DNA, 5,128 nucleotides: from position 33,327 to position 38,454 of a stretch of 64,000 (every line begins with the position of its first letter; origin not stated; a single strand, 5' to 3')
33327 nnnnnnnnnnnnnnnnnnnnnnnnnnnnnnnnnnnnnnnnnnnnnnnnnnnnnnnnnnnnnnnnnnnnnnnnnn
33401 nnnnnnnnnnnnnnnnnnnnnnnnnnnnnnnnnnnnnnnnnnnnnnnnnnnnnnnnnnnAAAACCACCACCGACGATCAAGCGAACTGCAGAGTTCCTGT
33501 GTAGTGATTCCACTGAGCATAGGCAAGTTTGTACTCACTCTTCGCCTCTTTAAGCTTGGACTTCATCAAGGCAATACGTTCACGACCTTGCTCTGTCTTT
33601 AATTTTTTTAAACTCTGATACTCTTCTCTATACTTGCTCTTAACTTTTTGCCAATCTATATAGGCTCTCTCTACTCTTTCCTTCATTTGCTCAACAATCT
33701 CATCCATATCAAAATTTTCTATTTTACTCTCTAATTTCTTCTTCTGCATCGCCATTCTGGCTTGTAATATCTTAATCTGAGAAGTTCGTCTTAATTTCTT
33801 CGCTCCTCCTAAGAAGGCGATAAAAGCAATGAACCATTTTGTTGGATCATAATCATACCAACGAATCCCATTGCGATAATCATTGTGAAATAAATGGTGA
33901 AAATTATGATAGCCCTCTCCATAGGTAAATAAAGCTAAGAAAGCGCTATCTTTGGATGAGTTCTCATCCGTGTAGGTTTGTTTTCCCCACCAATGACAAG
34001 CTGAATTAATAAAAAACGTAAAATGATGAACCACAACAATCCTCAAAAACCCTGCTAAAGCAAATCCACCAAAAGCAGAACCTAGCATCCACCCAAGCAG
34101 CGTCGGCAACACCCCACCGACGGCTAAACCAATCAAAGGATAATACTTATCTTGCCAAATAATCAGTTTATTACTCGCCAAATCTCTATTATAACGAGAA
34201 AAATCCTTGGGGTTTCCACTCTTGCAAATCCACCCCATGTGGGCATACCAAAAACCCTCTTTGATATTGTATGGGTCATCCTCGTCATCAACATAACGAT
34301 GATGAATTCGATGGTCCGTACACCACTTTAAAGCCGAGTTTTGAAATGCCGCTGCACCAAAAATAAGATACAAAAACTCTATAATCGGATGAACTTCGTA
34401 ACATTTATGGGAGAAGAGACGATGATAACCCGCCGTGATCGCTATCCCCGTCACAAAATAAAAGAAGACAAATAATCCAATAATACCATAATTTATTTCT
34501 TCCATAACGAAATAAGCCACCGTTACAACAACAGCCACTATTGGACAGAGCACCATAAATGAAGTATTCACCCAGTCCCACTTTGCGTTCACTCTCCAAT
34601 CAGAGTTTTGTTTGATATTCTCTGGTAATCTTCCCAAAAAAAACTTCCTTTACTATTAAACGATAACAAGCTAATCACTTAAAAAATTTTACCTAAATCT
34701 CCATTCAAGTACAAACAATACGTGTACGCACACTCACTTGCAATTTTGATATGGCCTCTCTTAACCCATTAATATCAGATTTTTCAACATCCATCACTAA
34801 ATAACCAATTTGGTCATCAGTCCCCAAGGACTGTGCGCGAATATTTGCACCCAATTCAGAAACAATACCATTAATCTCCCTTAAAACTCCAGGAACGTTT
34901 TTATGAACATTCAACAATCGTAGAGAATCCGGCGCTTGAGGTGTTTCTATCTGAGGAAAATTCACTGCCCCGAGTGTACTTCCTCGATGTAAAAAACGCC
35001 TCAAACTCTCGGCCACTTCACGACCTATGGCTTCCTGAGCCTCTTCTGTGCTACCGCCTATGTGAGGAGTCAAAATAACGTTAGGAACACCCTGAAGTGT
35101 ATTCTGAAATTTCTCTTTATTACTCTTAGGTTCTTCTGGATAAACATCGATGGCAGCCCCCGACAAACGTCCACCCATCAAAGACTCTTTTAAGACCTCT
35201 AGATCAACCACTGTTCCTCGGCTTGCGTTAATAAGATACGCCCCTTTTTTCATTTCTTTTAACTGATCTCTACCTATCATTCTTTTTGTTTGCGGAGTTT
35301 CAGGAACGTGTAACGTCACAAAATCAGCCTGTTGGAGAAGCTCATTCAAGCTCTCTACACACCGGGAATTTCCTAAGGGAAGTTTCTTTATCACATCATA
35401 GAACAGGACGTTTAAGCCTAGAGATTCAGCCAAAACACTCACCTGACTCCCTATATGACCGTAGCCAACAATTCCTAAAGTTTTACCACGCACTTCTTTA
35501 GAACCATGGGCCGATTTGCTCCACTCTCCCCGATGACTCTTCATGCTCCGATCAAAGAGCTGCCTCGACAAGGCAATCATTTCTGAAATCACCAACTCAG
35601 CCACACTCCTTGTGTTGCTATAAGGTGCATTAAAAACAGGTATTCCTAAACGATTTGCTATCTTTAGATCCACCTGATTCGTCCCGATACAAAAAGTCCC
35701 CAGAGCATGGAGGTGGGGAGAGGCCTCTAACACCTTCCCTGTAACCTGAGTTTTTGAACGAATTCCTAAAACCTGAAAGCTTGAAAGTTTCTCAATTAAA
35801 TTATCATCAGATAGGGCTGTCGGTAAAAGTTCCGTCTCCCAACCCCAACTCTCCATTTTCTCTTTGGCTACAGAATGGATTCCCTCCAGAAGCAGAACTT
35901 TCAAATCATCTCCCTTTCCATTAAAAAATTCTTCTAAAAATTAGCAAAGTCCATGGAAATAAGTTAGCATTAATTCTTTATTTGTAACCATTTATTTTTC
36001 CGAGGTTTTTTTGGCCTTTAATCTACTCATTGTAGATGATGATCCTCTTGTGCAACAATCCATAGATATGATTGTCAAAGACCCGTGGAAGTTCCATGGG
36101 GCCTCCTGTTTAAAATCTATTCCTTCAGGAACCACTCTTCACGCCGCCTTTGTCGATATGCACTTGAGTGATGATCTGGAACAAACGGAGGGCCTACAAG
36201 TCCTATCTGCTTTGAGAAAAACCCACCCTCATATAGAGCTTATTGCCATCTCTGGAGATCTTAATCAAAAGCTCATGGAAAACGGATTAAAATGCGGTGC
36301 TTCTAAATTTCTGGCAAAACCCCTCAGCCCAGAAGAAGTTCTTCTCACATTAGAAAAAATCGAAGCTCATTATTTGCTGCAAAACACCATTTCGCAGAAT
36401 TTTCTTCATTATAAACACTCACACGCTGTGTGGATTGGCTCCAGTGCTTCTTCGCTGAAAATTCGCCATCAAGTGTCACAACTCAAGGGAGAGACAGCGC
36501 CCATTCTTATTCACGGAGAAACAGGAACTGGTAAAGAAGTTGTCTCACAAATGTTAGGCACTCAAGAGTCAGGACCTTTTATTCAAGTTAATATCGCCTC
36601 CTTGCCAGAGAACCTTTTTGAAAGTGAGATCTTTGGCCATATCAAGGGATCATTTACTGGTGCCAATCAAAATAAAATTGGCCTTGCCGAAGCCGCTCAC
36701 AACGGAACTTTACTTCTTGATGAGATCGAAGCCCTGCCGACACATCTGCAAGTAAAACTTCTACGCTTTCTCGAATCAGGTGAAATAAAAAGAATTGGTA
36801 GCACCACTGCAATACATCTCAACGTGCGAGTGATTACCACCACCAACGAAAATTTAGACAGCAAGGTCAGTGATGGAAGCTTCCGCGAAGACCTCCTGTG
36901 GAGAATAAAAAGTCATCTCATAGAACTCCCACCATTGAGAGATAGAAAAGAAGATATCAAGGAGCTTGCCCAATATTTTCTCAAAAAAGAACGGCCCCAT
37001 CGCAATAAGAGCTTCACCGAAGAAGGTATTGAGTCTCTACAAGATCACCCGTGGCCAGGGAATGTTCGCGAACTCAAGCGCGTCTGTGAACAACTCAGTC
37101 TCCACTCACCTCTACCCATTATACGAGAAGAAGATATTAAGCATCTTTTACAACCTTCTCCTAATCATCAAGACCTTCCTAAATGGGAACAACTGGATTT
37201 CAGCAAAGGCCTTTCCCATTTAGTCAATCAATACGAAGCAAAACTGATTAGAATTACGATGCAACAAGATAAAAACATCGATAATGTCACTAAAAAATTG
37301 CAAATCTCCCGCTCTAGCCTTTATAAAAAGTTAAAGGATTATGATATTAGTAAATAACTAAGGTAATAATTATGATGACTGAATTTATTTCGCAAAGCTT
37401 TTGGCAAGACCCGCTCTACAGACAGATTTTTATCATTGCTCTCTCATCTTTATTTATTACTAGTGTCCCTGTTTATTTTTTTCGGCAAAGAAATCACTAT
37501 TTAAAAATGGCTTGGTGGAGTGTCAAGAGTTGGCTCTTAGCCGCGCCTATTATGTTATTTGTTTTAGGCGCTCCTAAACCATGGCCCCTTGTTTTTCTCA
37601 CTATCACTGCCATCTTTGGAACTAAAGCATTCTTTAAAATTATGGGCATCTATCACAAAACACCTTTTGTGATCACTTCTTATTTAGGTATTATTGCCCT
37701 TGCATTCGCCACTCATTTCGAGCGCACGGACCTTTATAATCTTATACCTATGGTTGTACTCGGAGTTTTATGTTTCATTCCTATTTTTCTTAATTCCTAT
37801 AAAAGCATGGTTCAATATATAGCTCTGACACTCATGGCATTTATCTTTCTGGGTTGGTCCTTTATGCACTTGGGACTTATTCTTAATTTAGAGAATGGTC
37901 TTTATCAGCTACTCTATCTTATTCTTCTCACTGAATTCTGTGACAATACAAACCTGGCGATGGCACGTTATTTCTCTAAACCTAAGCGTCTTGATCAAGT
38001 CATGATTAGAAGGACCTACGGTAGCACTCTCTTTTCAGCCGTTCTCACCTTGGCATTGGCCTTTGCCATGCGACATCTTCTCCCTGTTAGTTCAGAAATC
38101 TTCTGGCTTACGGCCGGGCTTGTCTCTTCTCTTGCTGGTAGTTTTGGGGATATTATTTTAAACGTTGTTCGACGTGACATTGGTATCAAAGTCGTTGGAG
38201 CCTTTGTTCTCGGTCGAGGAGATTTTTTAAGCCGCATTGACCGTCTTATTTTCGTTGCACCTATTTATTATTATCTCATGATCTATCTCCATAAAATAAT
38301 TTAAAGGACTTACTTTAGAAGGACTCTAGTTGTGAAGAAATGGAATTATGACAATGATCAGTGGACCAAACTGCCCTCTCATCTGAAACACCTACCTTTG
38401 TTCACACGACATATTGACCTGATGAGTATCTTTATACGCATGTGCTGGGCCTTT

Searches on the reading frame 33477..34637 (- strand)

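Call 76: search_protein_families(library=pfam, proteins=[window:33477-34637:-], max_evalue=0.0001)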
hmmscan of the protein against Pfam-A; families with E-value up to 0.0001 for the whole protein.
window:33477-34637:- (386 aa): 1 family
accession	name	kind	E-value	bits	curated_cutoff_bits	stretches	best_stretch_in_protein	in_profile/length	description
PF00487.30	FA_desaturase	-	2e-17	64.3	29.7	1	57-267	6-235/253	Fatty acid desaturase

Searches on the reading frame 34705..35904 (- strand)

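Call 76: search_protein_families(library=pfam, proteins=[window:34705-35904:-], max_evalue=0.0001)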
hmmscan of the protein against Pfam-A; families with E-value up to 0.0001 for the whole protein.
window:34705-35904:- (399 aa): 5 families
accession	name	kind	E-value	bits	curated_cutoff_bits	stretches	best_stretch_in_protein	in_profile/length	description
PF02826.25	2-Hacid_dh_C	-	1.1e-50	171.9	25.1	1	107-283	2-178/178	D-isomer specific 2-hydroxyacid dehydrogenase, NAD binding domain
PF00389.36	2-Hacid_dh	-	5.3e-32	110.7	24.6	1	3-315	1-134/134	D-isomer specific 2-hydroxyacid dehydrogenase, catalytic domain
PF22629.2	ACT_AHAS_ss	-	1.1e-10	41.9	27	1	333-389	4-63/67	AHAS small subunit-like ACT domain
PF01842.31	ACT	-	7.5e-06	26.1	27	1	334-389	7-62/66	ACT domain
PF03446.21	NAD_binding_2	-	2.3e-05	24.9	21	1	143-234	2-99/161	NAD binding domain of 6-phosphogluconate dehydrogenase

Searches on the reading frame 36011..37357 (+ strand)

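Call 17: search_protein_families(library=ncbifam, proteins=[window:36011-37357:+], max_evalue=1e-10)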
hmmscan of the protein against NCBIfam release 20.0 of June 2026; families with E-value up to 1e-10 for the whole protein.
window:36011-37357:+ (448 aa): 25 families
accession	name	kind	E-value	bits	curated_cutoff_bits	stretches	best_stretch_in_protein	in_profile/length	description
TIGR02915.1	PEP_resp_reg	equivalog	5.5e-82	276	502.6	1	5-446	1-444/445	PEP-CTERM-box response regulator transcription factor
NF041552.1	TF_PrdR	equivalog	8e-80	268.8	795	1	137-445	265-577/577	sigma-54 dependent transcriptional regulator PrdR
NF008469.0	PRK11361.1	equivalog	6.4e-78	262.5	714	1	4-447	6-457/461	acetoacetate metabolism transcriptional regulator AtoC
TIGR01818.1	ntrC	equivalog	7.1e-77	259.1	558.6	1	48-427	43-423/463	nitrogen regulation protein NR(I)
NF003451.0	PRK05022.1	equivalog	7.8e-75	252.5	476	1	113-444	164-508/512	nitric oxide reductase transcriptional regulator NorR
NF038308.1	RNA_repair_RtcR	equivalog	4e-71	240.5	650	1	142-435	183-502/530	RNA repair transcriptional activator RtcR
TIGR01817.1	nifA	equivalog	9.6e-71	239.1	528.85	1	136-372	193-434/534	nif-specific transcriptional activator NifA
NF041946.1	LuxO_transreg_Vib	equivalog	4.5e-68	230.1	800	1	55-444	49-460/463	quorum-sensing sigma-54 dependent transcriptional regulator LuxO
TIGR02974.1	phageshock_pspF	equivalog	8.3e-68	229.1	443.55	1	142-366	2-233/336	phage shock protein operon transcriptional activator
TIGR02329.1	propionate_PrpR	equivalog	4.4e-65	220.3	499.2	1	129-442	202-525/526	propionate catabolism operon regulatory protein PrpR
NF008176.1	PRK10923.1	equivalog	1.7e-64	218.2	620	1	42-366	42-371/469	nitrogen regulation protein NR(I)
NF051870.1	NAssimRespRegNtrX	equivalog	8.2e-64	216.1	600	1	4-443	3-449/452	nitrogen assimilation response regulator NtrX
NF049963.1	RespRegFlgRCampy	domain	1.1e-63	215.6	750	1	4-376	2-377/429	fla regulon two-component system response regulator FlgR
NF050807.1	TransRegFlbDCaul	equivalog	3.3e-63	214.1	750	1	66-379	62-364/454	sigma-54-dependent transcriptional regulator FlbD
NF011953.0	PRK15424.1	equivalog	1.2e-62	212.2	703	1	127-443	207-533/538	propionate catabolism operon regulatory protein PrpR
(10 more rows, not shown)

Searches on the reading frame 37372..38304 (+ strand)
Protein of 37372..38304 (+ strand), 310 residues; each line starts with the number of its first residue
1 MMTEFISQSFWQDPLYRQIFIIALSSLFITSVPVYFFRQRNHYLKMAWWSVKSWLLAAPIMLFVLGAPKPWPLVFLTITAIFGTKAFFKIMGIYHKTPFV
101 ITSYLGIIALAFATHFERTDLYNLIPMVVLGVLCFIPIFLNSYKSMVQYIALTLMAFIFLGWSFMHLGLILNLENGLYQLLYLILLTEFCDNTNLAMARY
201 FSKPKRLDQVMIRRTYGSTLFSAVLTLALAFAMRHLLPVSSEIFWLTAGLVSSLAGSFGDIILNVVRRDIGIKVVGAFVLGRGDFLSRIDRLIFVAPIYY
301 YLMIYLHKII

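Call 76: search_protein_families(library=pfam, proteins=[window:37372-38304:+], max_evalue=0.0001)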
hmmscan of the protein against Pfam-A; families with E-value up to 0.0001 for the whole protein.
window:37372-38304:+ (310 aa): 1 family
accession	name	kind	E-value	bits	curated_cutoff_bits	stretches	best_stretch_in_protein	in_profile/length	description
PF01148.25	CTP_transf_1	-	1.5e-19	71.3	24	1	52-304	5-262/264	Cytidylyltransferase family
